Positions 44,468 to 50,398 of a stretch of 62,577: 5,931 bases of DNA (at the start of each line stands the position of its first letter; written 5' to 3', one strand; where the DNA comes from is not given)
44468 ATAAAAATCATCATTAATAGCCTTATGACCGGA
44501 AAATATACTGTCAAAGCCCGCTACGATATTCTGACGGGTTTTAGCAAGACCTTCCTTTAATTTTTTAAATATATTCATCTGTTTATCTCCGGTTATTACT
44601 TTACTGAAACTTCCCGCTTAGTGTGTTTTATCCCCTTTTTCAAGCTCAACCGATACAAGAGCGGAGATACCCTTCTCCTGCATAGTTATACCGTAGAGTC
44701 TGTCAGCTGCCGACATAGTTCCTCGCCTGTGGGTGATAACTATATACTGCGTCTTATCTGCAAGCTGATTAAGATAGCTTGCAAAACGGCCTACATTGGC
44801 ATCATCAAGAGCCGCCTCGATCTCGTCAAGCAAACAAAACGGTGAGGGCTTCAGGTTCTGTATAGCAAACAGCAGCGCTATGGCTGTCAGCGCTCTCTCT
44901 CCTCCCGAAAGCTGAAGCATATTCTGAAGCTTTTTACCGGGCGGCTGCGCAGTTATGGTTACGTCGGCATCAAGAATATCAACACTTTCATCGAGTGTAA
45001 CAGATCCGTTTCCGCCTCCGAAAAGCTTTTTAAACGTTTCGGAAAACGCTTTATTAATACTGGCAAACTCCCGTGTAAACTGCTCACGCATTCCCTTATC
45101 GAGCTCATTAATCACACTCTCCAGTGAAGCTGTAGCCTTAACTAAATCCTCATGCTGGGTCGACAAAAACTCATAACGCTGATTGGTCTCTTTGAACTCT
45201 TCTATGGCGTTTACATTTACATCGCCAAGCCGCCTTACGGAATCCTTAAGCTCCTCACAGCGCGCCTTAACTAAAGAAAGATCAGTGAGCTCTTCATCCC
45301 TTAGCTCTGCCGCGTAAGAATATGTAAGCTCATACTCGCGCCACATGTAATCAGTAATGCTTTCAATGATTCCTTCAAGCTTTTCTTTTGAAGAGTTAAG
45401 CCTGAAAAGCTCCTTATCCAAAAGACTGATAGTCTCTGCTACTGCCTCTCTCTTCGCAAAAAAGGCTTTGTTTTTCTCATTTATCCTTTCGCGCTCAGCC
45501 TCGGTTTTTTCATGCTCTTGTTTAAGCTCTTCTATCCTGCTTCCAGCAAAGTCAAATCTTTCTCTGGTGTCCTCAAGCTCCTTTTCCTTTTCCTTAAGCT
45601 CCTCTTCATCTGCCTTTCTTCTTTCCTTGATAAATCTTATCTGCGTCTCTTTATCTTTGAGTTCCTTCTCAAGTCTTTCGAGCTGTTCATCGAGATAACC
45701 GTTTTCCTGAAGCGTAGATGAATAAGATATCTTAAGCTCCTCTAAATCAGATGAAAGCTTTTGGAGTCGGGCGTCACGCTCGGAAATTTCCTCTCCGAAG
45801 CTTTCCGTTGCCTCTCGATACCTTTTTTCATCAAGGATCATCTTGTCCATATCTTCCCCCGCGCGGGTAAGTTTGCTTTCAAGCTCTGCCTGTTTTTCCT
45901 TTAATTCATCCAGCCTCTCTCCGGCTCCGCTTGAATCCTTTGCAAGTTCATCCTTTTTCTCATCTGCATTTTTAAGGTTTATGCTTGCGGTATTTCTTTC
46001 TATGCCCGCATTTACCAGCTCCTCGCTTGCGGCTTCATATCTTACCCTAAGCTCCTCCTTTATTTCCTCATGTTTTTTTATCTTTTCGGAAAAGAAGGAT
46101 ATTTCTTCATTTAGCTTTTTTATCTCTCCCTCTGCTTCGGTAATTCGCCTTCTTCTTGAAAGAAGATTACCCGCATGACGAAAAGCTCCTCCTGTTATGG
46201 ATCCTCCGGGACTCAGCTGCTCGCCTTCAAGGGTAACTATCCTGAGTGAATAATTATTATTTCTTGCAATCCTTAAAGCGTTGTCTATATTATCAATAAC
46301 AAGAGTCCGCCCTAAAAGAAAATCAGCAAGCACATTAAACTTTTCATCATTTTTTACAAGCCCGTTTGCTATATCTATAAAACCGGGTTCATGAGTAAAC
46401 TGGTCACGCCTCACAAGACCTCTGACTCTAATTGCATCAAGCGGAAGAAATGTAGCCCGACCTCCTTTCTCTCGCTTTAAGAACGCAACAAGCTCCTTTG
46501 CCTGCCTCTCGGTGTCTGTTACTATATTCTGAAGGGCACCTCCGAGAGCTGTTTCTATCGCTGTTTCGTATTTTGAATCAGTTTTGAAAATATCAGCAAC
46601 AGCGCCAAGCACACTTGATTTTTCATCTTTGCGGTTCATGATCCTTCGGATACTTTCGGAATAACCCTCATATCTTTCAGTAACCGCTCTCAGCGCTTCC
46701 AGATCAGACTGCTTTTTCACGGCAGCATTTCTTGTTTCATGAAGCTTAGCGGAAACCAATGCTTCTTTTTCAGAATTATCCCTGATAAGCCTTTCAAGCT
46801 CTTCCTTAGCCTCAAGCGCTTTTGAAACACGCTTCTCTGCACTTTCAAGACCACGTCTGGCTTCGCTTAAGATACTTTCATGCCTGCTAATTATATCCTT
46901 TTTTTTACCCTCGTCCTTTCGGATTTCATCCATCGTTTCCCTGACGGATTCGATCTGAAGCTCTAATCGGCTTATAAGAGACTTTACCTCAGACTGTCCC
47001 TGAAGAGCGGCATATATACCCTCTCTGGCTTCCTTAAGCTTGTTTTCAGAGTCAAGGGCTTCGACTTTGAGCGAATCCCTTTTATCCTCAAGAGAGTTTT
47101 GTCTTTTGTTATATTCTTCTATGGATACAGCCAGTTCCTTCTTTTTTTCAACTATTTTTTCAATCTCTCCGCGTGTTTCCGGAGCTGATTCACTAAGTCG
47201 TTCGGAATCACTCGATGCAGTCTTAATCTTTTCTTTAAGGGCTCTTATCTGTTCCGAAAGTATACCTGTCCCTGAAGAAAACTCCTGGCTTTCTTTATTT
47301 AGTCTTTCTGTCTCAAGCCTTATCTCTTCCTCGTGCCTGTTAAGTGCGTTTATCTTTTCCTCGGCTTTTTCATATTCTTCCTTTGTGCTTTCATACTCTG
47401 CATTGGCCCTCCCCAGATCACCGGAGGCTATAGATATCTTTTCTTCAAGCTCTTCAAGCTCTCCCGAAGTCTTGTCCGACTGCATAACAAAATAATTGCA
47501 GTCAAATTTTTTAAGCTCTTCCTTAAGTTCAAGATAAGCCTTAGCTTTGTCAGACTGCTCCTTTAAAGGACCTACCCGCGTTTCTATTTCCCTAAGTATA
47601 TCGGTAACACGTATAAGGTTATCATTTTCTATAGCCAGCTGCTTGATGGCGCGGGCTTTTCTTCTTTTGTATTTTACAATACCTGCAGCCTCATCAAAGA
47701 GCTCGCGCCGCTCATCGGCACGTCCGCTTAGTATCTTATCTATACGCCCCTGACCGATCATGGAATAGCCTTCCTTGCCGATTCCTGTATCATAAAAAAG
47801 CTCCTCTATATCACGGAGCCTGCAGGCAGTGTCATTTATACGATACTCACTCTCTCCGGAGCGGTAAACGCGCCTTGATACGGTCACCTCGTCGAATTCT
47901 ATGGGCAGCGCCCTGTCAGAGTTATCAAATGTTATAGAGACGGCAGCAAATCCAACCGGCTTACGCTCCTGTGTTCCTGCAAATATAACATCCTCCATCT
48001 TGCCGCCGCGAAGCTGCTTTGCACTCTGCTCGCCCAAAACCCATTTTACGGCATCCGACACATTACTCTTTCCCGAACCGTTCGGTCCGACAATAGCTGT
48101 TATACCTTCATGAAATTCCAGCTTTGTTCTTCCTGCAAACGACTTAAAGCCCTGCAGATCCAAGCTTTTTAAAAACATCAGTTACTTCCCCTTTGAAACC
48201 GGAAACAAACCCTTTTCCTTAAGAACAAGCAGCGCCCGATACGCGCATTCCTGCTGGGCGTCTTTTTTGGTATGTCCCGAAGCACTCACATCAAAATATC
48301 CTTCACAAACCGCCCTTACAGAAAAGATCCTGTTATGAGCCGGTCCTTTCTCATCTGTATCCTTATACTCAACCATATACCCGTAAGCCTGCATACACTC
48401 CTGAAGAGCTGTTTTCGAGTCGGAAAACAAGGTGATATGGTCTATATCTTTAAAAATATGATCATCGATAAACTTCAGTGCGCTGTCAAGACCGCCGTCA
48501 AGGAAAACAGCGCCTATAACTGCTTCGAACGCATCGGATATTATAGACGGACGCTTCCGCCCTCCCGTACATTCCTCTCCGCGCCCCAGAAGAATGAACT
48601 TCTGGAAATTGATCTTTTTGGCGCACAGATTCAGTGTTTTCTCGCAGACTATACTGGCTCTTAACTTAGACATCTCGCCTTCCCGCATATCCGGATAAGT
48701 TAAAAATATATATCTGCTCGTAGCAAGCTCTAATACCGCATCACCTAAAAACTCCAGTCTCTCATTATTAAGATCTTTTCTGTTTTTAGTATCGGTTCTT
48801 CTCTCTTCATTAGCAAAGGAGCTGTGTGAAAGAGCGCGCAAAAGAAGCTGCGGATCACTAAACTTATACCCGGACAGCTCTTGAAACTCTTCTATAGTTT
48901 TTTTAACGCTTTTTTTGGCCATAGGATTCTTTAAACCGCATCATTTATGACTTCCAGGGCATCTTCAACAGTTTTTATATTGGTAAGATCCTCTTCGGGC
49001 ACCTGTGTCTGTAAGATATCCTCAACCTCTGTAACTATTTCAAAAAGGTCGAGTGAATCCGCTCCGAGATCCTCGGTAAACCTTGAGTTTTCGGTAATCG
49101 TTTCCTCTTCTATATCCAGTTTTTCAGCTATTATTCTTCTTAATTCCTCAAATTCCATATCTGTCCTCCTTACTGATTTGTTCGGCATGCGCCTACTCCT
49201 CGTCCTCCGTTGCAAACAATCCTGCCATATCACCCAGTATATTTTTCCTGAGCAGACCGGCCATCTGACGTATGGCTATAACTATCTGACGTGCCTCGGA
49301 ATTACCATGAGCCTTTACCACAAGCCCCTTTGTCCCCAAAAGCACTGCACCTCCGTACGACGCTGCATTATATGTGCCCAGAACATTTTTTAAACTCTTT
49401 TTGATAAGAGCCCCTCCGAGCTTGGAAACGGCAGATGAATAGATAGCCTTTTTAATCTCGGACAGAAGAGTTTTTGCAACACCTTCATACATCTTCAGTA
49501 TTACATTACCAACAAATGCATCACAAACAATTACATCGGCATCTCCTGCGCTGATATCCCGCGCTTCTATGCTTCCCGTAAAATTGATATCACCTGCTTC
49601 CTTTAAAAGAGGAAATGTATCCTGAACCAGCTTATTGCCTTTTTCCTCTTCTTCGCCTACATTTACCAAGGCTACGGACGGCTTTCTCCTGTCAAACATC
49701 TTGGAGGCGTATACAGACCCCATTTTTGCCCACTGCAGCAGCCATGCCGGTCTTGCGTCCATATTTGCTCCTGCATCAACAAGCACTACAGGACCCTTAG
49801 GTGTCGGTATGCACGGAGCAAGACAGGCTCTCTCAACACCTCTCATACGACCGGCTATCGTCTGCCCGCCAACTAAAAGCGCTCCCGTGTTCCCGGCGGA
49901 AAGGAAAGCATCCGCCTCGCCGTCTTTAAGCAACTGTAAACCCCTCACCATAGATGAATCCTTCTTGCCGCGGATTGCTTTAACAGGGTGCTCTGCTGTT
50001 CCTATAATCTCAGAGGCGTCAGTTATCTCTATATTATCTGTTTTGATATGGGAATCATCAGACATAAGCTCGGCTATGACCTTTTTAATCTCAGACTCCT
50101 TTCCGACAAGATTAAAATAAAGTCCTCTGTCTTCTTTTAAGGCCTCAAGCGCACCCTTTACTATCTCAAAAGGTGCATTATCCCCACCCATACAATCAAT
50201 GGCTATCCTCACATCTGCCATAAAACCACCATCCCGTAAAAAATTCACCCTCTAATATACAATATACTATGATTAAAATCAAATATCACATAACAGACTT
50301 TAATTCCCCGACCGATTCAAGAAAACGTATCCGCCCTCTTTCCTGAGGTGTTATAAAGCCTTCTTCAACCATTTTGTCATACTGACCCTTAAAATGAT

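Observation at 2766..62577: Dense dispersed family of ~70-bp nested palindromes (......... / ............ modules) filling the intergenic spacers of a core housekeeping region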

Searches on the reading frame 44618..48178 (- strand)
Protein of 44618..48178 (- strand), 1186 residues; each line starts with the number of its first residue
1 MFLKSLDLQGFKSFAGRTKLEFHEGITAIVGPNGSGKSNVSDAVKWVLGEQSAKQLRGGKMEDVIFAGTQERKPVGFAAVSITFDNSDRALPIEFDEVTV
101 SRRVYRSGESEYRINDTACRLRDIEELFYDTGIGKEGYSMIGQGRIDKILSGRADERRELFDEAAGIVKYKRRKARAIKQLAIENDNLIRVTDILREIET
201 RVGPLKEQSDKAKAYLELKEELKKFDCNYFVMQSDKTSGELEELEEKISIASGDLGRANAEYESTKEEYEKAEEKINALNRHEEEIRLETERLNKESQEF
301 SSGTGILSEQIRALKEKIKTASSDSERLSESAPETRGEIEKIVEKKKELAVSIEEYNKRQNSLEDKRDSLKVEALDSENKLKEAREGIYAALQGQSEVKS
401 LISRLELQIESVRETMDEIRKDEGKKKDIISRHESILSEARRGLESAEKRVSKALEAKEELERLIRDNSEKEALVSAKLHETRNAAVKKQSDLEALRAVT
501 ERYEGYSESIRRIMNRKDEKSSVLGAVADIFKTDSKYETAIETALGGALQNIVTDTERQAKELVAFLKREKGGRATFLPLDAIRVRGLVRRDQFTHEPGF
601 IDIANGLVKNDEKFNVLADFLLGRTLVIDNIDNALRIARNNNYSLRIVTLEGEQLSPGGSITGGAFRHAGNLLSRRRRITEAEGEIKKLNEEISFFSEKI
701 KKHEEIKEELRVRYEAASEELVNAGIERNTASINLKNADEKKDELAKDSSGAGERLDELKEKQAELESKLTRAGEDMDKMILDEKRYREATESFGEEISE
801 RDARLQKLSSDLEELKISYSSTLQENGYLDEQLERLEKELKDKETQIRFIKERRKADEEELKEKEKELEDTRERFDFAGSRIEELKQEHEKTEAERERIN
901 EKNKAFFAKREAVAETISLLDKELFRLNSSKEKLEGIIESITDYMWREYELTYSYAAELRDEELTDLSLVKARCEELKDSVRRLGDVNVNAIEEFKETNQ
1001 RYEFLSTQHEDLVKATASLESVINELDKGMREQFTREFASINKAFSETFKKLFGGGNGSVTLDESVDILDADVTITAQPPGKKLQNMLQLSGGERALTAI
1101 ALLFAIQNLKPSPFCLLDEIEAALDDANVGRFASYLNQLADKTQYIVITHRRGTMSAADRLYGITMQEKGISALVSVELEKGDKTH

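Call 67: search_protein_families(library=ncbifam, proteins=[window:44618-48178:-], max_evalue=0.00001)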
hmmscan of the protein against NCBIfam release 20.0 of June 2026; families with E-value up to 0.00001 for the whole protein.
window:44618-48178:- (1186 aa): 25 families
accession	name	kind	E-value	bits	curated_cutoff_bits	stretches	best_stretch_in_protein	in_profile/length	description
TIGR02168.1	SMC_prok_B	equivalog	0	1034.3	567.35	1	2-1179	1-1181/1181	chromosome segregation protein SMC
TIGR02169.1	SMC_prok_A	equivalog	5.7e-197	656.9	729.4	1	2-1179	1-1165/1165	chromosome segregation protein SMC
NF045487.1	ASRP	equivalog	7.6e-23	81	300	1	958-1149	401-589/593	archaea-specific SMC-related protein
NF002572.0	PRK02224.1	equivalog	2.7e-22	78.9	1087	1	1-543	1-517/888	DNA double-strand break repair ATPase Rad50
NF003034.1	PRK03918.1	equivalog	6.8e-22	77.3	700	1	1-428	1-419/878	DNA double-strand break repair ATPase Rad50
NF041035.1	Rad50_Halo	equivalog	2.6e-19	69.1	1000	2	2-504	2-495/883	DNA double-strand break repair ATPase Rad50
NF045780.1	TrlF_fam_ATP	equivalog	1.2e-17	63.9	350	2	691-1150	418-883/944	TrlF family AAA-like ATPase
NF041034.1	Rad50_Sulf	equivalog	1.8e-12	46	1000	0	1-71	1-66/872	DNA double-strand break repair ATPase Rad50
NF002244.0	PRK01156.1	equivalog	4.1e-09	35.1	847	1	1-69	1-64/895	DNA double-strand break repair ATPase Rad50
TIGR00634.1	recN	equivalog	8.6e-09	34.9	407.85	1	16-201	14-190/563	DNA repair protein RecN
TIGR02203.1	MsbA_lipidA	equivalog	4.1e-08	32.2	602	1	1085-1161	466-538/572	lipid A export permease/ATP-binding protein MsbA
TIGR02857.1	CydD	equivalog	6.9e-08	31.9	435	1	1089-1161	458-526/529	thiol reductant ABC exporter subunit CydD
TIGR04520.1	ECF_ATPase_1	equivalog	8.1e-08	32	315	0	1085-1162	132-207/269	energy-coupling factor transporter ATPase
NF053563.1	Rkd4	equivalog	2.5e-07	29.3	860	1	3-126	3-115/747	arcadin-4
TIGR01978.1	sufC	equivalog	4.4e-07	29.6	212.8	0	1090-1152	145-204/243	Fe-S cluster assembly ATPase SufC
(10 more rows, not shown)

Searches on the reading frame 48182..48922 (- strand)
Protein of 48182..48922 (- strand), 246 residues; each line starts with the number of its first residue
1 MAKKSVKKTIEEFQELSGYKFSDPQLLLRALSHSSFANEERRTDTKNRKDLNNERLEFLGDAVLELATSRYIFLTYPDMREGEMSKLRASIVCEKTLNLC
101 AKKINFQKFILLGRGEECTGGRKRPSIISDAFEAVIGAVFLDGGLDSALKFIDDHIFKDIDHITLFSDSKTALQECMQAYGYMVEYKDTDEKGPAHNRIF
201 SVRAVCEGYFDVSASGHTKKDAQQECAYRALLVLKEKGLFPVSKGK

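Call 67: search_protein_families(library=ncbifam, proteins=[window:48182-48922:-], max_evalue=0.00001)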
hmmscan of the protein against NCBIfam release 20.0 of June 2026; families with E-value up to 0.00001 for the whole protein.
window:48182-48922:- (246 aa): 1 family
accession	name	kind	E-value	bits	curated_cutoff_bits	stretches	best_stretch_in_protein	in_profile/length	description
TIGR02191.1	RNaseIII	equivalog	6e-66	222.1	166.25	1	14-231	2-216/219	ribonuclease III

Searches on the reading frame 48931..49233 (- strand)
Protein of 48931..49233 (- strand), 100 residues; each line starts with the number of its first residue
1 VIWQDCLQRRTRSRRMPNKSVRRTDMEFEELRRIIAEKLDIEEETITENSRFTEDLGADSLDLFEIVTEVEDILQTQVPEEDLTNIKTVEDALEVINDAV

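Call 67: search_protein_families(library=ncbifam, proteins=[window:48931-49233:-], max_evalue=0.00001)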
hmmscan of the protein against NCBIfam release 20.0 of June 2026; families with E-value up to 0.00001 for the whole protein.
window:48931-49233:- (100 aa): 12 families
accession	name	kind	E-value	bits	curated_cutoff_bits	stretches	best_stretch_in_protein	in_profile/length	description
NF002148.0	PRK00982.1-2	subfamily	9.6e-22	76.6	71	1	26-98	4-76/79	acyl carrier protein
NF002150.0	PRK00982.1-4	subfamily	3.6e-20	72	66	1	28-97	7-76/80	acyl carrier protein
TIGR00517.1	acyl_carrier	equivalog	4.2e-19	68.2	70.45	1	28-98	5-75/77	acyl carrier protein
NF002151.0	PRK00982.1-5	equivalog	7.4e-18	64.5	92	1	29-99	6-76/78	acyl carrier protein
NF002149.0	PRK00982.1-3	equivalog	7.8e-17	61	106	1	29-98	6-75/78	acyl carrier protein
NF002147.0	PRK00982.1-1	equivalog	3.7e-14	52.3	84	1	29-98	10-79/83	acyl carrier protein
NF040636.1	AcpM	exception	2.8e-13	49.7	146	1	29-97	8-76/93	meromycolate extension acyl carrier protein AcpM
NF009104.0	PRK12449.1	equivalog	1.2e-11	44.4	70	1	28-96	7-75/80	acyl carrier protein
NF006031.0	PRK08172.1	equivalog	1.2e-09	38.7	76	1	28-97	5-75/82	acyl carrier protein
NF005079.0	PRK06508.1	equivalog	2.2e-09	37.6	83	1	27-85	4-62/93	acyl carrier protein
NF003757.0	PRK05350.1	equivalog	5e-09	36.2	65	1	28-98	8-78/83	acyl carrier protein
NF004533.0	PRK05883.1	equivalog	7.1e-07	29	72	1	29-92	26-89/100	acyl carrier protein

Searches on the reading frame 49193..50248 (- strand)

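Call 67: search_protein_families(library=ncbifam, proteins=[window:49193-50248:-], max_evalue=0.00001)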
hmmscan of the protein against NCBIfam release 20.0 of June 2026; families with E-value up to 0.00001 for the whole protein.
window:49193-50248:- (351 aa): 4 families
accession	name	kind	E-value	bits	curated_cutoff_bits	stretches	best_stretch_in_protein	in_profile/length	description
TIGR00182.1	plsX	equivalog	5.8e-96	321.6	243.4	1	13-337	1-319/337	phosphate acyltransferase PlsX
NF010419.0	PRK13845.1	equivalog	1.5e-71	241.6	729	1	13-345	98-433/440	putative glycerol-3-phosphate acyltransferase PlsX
NF010420.0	PRK13846.1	equivalog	1.6e-48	165.6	536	1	12-337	2-307/316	phosphate acyltransferase PlsX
NF040747.1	reduct_C_alpha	equivalog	1.7e-08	33.9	350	0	163-255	131-226/380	glycine/sarcosine/betaine reductase complex component C subunit alpha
